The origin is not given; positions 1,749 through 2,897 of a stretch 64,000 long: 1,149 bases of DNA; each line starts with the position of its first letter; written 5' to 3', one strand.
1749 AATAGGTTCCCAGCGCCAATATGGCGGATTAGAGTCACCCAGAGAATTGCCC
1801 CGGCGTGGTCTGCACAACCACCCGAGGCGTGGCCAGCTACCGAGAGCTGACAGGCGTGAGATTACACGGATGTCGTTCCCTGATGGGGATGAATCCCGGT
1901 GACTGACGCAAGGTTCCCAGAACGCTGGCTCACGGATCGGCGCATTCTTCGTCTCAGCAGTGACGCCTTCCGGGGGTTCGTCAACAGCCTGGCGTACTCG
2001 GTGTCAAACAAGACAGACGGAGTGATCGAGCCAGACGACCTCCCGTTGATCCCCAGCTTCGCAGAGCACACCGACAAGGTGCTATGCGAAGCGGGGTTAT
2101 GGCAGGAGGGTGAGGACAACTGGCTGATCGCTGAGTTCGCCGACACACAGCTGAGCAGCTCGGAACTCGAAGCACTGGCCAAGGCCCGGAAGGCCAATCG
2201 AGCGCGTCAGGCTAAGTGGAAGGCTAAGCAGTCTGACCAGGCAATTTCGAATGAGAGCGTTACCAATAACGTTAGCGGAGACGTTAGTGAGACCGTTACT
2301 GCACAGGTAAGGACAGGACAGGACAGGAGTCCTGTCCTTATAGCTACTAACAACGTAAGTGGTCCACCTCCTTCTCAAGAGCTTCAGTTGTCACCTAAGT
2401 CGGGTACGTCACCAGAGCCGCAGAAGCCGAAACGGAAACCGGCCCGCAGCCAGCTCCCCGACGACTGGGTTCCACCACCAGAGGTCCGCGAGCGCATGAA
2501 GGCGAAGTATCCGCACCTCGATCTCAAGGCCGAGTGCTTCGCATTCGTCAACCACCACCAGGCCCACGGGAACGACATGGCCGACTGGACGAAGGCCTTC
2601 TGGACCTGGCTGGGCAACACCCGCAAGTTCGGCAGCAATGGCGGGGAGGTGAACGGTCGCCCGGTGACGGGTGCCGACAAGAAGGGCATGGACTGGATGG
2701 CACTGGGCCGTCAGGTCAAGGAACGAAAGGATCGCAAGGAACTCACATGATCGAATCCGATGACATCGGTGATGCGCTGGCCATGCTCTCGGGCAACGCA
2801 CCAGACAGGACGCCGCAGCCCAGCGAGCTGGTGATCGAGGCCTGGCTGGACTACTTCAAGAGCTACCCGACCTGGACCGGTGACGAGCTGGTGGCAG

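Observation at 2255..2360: Iteron cluster, GGACA triplet and 19-bp palindrome embedded in the coding sequence of a putative replication initiator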

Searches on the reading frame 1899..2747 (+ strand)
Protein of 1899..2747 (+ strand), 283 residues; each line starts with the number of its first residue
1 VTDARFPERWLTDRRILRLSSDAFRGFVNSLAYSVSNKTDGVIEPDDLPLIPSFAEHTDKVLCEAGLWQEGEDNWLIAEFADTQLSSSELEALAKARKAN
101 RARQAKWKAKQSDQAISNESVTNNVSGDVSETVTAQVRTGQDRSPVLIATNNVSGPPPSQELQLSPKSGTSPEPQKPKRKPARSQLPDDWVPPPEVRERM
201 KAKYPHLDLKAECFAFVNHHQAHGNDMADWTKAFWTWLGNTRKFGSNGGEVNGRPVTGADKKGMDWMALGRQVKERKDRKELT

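Call 3: search_protein_families(library=pfam, proteins=[window:1899-2747:+], max_evalue=0.1)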
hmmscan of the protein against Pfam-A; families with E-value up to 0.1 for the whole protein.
window:1899-2747:+ (283 aa): 2 families
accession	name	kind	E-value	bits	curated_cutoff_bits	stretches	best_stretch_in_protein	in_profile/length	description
PF17948.6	DnaT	-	0.032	14.4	25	1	185-242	2-61/69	DnaT DNA-binding domain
PF12467.13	CMV_1a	-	0.043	14.5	25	1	62-154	52-142/184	Cucumber mosaic virus 1a protein family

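Call 4: search_protein_families(library=phrogs, proteins=[window:1899-2747:+], max_evalue=0.01)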
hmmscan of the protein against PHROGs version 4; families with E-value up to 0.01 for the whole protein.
window:1899-2747:+ (283 aa): 7 families
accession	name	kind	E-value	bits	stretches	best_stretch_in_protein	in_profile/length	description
phrog_2447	-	DNA, RNA and nucleotide metabolism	2e-16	61.9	1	5-231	7-249/295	replication initiation protein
phrog_3926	-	DNA, RNA and nucleotide metabolism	2.4e-16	61.3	1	11-174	14-179/312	replication initiation protein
phrog_1408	-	DNA, RNA and nucleotide metabolism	1.8e-11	45.1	1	75-247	89-260/302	replication initiation protein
phrog_17997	-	unknown function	5.5e-08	33.9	1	4-111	13-122/130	-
phrog_1882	-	unknown function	9.3e-07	29.9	1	8-140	8-131/259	-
phrog_22834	-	unknown function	4.6e-06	27.1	1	11-135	15-141/310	-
phrog_3992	-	DNA, RNA and nucleotide metabolism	8.8e-05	23.2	1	70-242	76-273/345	primosomal protein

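Call 12: search_dna_similar(query=window:1899-2747:+, collection=phages, mode=protein, max_rows=40, max_evalue=0.001)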
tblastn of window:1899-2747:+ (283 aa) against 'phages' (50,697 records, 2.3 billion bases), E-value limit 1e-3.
Records with a match: 3; places in all: 3; records where one place covers at least 80% of the query: 0.
Best place of each record, by identity: <60% 3.
By first word of the organism name: Gordonia 2; Phage 1.
By host as written in the record: Gordonia terrae 3612 2; - 1.
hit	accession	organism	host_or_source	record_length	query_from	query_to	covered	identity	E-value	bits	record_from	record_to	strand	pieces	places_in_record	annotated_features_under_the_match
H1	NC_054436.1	Gordonia phage Schmidt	Gordonia terrae 3612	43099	32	242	75%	23.3%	3e-4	48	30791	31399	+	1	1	46: replication initiation protein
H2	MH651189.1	Gordonia phage Schmidt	Gordonia terrae 3612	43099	32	242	75%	23.3%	3e-4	48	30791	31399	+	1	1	46: hypothetical protein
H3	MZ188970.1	Phage CBW1004C-Prop1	-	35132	171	248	28%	37.2%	4e-4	48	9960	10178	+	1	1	hypothetical protein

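Call 13: find_homologous_proteins(query=window:1899-2747:+)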
Query window:1899-2747:+ (283 aa): 63 proteins with E <= 0.001 among 744 candidates.
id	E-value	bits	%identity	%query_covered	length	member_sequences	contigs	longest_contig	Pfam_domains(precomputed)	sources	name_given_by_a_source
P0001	5.8e-189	644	100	100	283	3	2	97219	-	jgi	jgi:hypothetical protein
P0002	1.3e-89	318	55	100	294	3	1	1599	-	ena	-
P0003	5.4e-62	228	49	95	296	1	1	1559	-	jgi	jgi:hypothetical protein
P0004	8.5e-55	204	41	100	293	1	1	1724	-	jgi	jgi:hypothetical protein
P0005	1.3e-50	191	39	100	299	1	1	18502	-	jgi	jgi:hypothetical protein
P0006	2.2e-44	170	41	96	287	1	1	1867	-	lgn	-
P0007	1.2e-42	164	40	96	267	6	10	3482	-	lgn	-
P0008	1.3e-36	145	47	59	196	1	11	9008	-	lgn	-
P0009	9.0e-34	135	47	55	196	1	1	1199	-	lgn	-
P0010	2.7e-33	134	51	54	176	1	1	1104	-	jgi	jgi:hypothetical protein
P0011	5.7e-33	133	50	51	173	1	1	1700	-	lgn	-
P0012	2.7e-31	127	48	51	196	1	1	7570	-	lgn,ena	-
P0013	1.0e-30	125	48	54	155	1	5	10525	-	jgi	jgi:hypothetical protein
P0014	5.3e-30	123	49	51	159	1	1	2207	-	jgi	jgi:hypothetical protein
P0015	8.3e-30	122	47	51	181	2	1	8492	-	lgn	-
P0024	3.2e-28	117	32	84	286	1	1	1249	-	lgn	-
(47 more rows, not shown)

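Call 15: find_encoding_contigs(protein=P0002, max_places=2, flank=3000)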
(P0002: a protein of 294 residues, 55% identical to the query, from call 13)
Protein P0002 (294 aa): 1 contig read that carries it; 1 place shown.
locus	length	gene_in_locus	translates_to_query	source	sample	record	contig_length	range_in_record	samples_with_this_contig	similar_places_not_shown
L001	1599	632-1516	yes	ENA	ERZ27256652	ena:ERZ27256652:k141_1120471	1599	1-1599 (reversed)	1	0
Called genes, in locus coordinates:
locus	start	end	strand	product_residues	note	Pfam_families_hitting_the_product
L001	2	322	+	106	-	?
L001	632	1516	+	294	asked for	-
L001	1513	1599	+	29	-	?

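Call 16: find_encoding_contigs(protein=P0003, max_places=2, flank=3000)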
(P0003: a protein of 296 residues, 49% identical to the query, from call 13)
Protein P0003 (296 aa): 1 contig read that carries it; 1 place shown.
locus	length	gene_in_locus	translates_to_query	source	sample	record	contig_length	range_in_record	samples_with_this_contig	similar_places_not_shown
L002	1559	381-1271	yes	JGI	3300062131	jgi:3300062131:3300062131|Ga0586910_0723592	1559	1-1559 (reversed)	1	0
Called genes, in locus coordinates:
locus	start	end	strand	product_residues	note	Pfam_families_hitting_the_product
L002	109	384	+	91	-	-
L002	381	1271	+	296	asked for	-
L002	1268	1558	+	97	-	?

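Call 17: find_encoding_contigs(protein=P0004, max_places=2, flank=3000)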
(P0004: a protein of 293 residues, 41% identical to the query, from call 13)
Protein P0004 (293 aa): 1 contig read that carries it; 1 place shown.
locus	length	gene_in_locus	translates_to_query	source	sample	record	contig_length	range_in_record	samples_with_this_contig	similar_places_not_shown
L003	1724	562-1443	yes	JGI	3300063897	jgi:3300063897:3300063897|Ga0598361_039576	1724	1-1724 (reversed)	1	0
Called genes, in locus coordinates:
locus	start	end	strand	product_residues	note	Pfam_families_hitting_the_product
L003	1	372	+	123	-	?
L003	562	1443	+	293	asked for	-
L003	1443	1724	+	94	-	?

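Call 18: find_encoding_contigs(protein=P0005, max_places=2, flank=6000)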
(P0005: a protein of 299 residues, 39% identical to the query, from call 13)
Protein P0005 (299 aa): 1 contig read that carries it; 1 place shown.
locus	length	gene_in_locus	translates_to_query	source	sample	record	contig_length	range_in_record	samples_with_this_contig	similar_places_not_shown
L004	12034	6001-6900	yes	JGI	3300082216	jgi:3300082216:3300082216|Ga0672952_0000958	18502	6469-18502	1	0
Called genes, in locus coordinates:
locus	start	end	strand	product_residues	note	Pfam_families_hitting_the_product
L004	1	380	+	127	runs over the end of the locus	-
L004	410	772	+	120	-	-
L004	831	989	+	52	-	-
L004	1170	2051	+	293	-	-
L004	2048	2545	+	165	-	-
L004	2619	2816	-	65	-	-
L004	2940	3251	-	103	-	-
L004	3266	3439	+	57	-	-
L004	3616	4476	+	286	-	PF09588:YqaJ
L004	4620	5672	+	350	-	-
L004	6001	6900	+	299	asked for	-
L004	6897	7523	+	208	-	-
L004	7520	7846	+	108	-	PF24623:Phage_zn_bind_8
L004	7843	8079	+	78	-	-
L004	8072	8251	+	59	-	-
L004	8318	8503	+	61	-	-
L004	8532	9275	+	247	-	-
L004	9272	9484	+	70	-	-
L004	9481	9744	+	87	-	-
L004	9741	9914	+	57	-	-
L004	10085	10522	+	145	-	-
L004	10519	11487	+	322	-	-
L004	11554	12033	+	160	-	?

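Call 19: find_encoding_contigs(protein=P0006, max_places=1, flank=3000)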
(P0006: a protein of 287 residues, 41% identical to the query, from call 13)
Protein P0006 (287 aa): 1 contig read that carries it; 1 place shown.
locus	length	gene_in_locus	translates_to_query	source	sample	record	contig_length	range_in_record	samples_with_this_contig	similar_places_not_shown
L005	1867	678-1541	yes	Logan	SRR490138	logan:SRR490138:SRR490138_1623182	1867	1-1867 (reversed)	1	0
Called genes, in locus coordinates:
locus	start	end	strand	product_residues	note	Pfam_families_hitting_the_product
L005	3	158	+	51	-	?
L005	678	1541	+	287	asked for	-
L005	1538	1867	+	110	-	?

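Call 20: find_encoding_contigs(protein=P0007, max_places=2, flank=3000)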
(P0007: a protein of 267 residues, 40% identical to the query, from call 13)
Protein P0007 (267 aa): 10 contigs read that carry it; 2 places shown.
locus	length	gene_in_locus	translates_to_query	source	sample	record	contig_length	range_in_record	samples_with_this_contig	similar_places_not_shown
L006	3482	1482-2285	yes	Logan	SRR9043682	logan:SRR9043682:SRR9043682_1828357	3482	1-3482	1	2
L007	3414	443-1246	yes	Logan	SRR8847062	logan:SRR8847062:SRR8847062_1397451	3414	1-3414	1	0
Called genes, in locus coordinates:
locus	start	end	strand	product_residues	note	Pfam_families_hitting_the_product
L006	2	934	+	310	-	?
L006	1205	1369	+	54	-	-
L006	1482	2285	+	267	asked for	-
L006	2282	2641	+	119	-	-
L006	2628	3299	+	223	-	PF24623:Phage_zn_bind_8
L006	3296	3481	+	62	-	?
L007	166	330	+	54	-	-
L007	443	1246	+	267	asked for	-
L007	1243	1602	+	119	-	-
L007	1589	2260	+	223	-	PF24623:Phage_zn_bind_8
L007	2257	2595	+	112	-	-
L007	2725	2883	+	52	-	-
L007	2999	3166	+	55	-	-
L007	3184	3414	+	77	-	?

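Call 21: find_encoding_contigs(protein=P0024, max_places=1, flank=3000)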
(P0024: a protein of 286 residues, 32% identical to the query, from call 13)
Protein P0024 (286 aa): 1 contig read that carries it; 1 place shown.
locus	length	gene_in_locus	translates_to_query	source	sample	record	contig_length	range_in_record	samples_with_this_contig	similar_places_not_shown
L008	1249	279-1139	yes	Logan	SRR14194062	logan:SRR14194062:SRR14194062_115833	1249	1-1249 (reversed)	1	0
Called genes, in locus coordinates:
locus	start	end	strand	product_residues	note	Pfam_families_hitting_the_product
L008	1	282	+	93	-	?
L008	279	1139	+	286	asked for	-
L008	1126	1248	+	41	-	?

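Call 31: find_related_loci(query=A2, collection=viral_contigs, flank=3000)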
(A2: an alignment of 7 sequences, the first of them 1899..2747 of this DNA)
Query A2 (283 aa) in viral_contigs; peptide patterns used: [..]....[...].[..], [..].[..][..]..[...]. (x = any residue, [..] = any of these).
157 stretches matched a pattern; 10 encode a relative of the query (tblastn E <= 1e-3); 10 distinct loci.
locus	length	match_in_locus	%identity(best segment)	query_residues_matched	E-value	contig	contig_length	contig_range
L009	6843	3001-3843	39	1-279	2e-50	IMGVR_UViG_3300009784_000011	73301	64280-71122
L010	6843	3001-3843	39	1-279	2e-50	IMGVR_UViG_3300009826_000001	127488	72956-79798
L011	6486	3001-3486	47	1-157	4e-35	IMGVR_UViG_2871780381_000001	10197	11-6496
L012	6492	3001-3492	46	1-157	3e-33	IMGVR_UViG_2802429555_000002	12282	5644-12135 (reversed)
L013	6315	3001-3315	50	1-105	1e-29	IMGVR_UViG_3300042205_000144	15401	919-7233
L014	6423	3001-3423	44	1-143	5e-29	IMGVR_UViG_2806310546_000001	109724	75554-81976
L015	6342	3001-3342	47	1-113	6e-24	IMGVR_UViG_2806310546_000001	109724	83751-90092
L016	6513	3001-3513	36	1-173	2e-21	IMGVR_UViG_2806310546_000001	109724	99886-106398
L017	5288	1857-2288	29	6-133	5e-9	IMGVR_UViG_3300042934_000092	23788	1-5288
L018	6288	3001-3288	31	6-98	8e-9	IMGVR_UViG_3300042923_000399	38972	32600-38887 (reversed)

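Call 32: find_related_loci(query=A2, collection=genome_contigs, flank=3000)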
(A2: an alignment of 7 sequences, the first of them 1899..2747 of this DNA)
Query A2 (283 aa) in genome_contigs; peptide patterns used: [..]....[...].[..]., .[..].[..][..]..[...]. (x = any residue, [..] = any of these).
127 stretches matched a pattern; 13 encode a relative of the query (tblastn E <= 1e-3); 13 distinct loci.
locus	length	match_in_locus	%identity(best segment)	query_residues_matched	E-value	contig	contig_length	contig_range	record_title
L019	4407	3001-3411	49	1-135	5e-37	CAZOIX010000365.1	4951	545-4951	MAG TPA_asm: uncultured Mycobacterium sp. isolate binchicken_co237_53 genome assembly, contig: NODE_10326_length_4951_co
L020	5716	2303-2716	45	1-144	4e-31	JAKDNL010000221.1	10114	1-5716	MAG: Pseudonocardia sp. isolate 53_S67 53_S67_NODE_616_length_10114_cov_9.900288, whole genome shotgun sequence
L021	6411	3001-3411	42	1-143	3e-31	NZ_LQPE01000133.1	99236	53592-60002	Mycobacterium kyorinense strain DSM 45166 contig_56, whole genome shotgun sequence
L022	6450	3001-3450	41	1-155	4e-31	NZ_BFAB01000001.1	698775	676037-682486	Mycobacterium sp. MFM001 MFM001000001, whole genome shotgun sequence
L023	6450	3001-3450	47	1-143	2e-31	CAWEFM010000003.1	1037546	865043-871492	MAG: uncultured Actinomycetota bacterium isolate MFD09603.bin.2.213 genome assembly, contig: contig_15235, whole genome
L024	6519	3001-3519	40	1-159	7e-31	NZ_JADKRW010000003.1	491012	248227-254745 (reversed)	Curtobacterium sp. VKM Ac-1393 n3, whole genome shotgun sequence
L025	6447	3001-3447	46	1-142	1e-29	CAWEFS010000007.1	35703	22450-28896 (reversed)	MAG: uncultured Actinomycetota bacterium isolate MFD09603.bin.2.159 genome assembly, contig: contig_25000, whole genome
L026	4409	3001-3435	42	1-143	1e-29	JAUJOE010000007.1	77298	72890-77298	MAG: Nocardioidaceae bacterium isolate YX3bin1 opera_contig_730, whole genome shotgun sequence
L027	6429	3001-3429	39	1-143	7e-28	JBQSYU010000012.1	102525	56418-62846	Arthrobacter sp. 179 179_12, whole genome shotgun sequence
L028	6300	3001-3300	53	1-100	9e-28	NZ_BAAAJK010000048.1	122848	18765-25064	Pseudonocardia kongjuensis strain JCM 11896 sequence48, whole genome shotgun sequence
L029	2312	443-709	56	1-89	6e-27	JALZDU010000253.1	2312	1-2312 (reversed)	MAG: Actinomycetota bacterium isolate SDM bin8 SC8801-03_k127_1860879, whole genome shotgun sequence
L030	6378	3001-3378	41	1-126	9e-27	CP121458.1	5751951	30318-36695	Prescottella defluvii strain SampleD3_15 chromosome, complete genome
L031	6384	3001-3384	42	1-127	8e-24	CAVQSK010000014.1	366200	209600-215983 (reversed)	MAG: uncultured Actinomycetota bacterium isolate MFD00072.bin.1.52 genome assembly, contig: contig_3242, whole genome sh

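Call 37: search_protein_families(library=ncbifam, proteins=[window:1899-2747:+, L011:3001-3528:+, L009:3001-3846:+], max_evalue=0.1)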
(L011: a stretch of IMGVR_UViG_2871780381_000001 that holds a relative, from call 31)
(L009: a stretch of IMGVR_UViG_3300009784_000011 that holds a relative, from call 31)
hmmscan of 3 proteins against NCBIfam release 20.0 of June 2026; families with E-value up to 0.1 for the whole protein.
window:1899-2747:+ (283 aa): 0 families

L011:3001-3528:+ (176 aa): 0 families

L009:3001-3846:+ (282 aa): 1 family
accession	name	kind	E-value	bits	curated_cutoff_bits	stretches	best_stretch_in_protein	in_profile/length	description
NF033934.1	KCU-star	equivalog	0.1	13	85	0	201-236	20-55/57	KCU-star family selenoprotein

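Call 51: search_solved_structures(query=A3, max_evalue=1, show_alignments=2)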
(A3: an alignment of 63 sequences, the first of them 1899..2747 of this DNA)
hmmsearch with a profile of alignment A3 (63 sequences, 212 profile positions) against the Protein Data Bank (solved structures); distinct sequences matched with E-value up to 1: 5.
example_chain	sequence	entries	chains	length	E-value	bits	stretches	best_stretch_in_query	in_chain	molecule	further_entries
9ge5_H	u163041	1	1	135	0.4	14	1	100-173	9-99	INO80 complex subunit B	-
8rbx_m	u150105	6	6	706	0.54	13.6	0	77-174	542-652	Integrator complex subunit 13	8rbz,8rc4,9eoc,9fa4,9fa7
29vf_O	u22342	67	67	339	0.55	13.6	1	83-173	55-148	TATA-box-binding protein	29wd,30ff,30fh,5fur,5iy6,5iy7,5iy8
8pk5_A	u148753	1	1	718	0.55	13.6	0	77-174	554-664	Integrator complex subunit 13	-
6sn1_A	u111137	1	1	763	0.62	13.4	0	77-174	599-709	Integrator complex subunit 13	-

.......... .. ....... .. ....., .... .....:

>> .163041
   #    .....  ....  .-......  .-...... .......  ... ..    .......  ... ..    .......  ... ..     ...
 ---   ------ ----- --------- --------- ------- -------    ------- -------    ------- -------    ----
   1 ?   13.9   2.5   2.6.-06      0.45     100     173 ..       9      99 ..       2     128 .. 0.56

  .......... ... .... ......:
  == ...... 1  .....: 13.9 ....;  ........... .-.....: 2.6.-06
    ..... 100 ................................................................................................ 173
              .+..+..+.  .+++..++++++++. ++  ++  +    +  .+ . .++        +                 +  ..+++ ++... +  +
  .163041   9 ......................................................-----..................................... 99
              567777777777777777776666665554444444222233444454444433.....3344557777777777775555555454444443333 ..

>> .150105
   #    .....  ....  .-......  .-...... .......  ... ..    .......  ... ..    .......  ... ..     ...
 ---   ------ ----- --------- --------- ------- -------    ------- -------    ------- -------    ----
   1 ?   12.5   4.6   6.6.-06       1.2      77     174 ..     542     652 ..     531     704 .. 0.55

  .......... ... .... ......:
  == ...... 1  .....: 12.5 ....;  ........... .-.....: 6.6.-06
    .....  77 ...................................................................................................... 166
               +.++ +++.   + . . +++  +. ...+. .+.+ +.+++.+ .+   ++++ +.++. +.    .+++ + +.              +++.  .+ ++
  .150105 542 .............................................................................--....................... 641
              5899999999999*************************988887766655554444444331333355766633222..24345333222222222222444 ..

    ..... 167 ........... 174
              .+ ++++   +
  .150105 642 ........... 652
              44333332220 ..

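Call 54: predict_structure(alignment_id=A3)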
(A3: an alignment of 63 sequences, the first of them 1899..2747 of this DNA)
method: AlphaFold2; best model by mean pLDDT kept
length: 283 residues; sequences in the alignment: 63
mean_pLDDT: 79.5   pTM: 0.48
mean pLDDT of the five models: 79.5, 78.8, 78.7, 78.7, 78.5
residues with pLDDT >= 90: 154; 70-90: 29; 50-70: 72; < 50: 28
segments of 3 or more residues with pLDDT < 50: 147-150, 160-162, 246-248, 271-275, 278-283
pLDDT, mean of each block of 10 residues (from residue 1): 81 96 97 96 98 97 98 97 94 95 96 85 57 56 51 53 50 67 91 94 90 92 91 92 56 60 59 48 40
secondary structure, 60 per line:
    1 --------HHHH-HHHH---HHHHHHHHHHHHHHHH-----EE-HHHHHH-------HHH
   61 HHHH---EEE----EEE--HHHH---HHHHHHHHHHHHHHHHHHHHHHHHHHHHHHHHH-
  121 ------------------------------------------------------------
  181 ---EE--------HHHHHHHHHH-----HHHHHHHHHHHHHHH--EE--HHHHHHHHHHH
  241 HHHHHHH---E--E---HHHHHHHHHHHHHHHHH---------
elements in order: H9-12 H14-17 H21-36 H45-50 H58-64 E68-70 E75-77 H80-83 H87-119 H194-203 H209-223 H230-247 H258-274

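Call 57: fold_search(model_id=the predicted structure, library=pdb)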
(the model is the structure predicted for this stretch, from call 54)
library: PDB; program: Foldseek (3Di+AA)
matches with E <= 10: 139; with E <= 0.001: 0
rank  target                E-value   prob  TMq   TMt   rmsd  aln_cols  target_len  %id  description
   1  8iue_M                5.4e-01  0.15  0.13  0.10  12.8        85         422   13  RNA polymerase III pre-initiation complex melting complex 1 (released 2023-05-24)
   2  5hvq_C                6.8e-01  0.35  0.18  0.20   5.8        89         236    9  Alternative model of the MAGE-G1 NSE-1 complex (released 2016-10-26)
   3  9e5z_G                9.1e-01  0.18  0.15  0.18  13.8       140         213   14  Cryo-EM structure of COP9 signalosome (released 2025-12-03)
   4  4pql_B                1.0e+00  0.21  0.18  0.32   7.0       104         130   14  N-Terminal domain of DNA binding protein (released 2014-06-11)
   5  4pt7_B                1.1e+00  0.21  0.18  0.32   5.9        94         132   17  Structure of initiator (released 2014-06-25)
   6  2hr3_B                1.1e+00  0.21  0.17  0.31  11.0       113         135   17  Crystal structure of putative transcriptional regulator protein from Pseudomonas aeruginosa PA01 at 2.4 A resolution (released 2006-09-19)
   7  7xrb_A                1.3e+00  0.41  0.14  0.17   4.4        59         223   15  human STK19 dimer (released 2023-06-07)
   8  8ycm_B                1.4e+00  0.41  0.19  0.24   4.1        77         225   21  Monomeric Human STK19 (released 2024-03-06)
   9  8ycm_A                1.5e+00  0.38  0.18  0.22   3.6        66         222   20  Monomeric Human STK19 (released 2024-03-06)
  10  9er2_Q                1.6e+00  0.44  0.20  0.25   3.9        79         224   18  PolII-TCR-STK19 structure. (released 2024-12-04)
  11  9cpa_Q                1.7e+00  0.20  0.17  0.12   9.5       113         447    7  Structure of a Mammalian DHX29-bound 43S Pre-initiation Complex (released 2025-07-23)
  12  1r7j                  2.1e+00  0.33  0.09  0.28   8.6        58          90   16  Crystal structure of the DNA-binding protein Sso10a from Sulfolobus solfataricus (released 2004-07-20)
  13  3dv8                  2.1e+00  0.21  0.17  0.21   7.0        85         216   15  Crystal structure of a putative transcriptional regulator of the crp/fnr family (eubrec_1222) from eubacterium rectale a (released 2008-08-05)
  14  1bja_A                2.1e+00  0.20  0.17  0.40   6.8        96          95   16  ACTIVATION DOMAIN OF THE PHAGE T4 TRANSCRIPTION FACTOR MOTA (released 1998-11-04)
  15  4d10_G                2.1e+00  0.16  0.19  0.24  13.8       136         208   14  Crystal structure of the COP9 signalosome (released 2014-07-23)
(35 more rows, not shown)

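Call 58: search_protein_representatives(alignment_id=A3)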
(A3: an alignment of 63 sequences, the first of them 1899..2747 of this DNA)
Query: 63 sequences, 212 profile positions. Proteins with E-value up to 0.001 (for the whole library): 17077; up to 1e-10: 5007; up to 1e-30: 398. The best 150 are listed.
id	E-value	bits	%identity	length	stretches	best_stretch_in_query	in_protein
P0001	2.2e-64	233.8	-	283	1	3-204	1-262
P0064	4.2e-62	226.4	-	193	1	3-173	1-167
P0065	2.0e-61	224.2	-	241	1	3-173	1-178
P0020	2.4e-61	224.0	-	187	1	3-163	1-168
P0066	1.8e-60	221.1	-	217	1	3-194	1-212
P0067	1.8e-60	221.1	-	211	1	3-169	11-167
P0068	3.8e-59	216.8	-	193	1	3-173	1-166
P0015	6.3e-59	216.0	-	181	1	3-160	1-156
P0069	6.9e-59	215.9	-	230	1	3-156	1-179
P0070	7.8e-59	215.7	-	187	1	3-159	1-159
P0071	1.1e-58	215.3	-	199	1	3-156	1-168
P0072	1.8e-58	214.6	-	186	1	3-155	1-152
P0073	6.2e-58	212.8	-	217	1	3-194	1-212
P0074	1.4e-57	211.6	-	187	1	3-160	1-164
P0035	1.5e-57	211.5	-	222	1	3-173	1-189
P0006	3.9e-57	210.2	-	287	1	3-200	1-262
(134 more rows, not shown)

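Call 61: search_dna_similar(query=L011:3001-3528:+, collection=phages, mode=protein, max_rows=30, max_evalue=0.001)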
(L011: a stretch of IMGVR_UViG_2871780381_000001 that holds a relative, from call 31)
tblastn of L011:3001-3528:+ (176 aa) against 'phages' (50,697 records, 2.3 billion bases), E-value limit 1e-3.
No match.
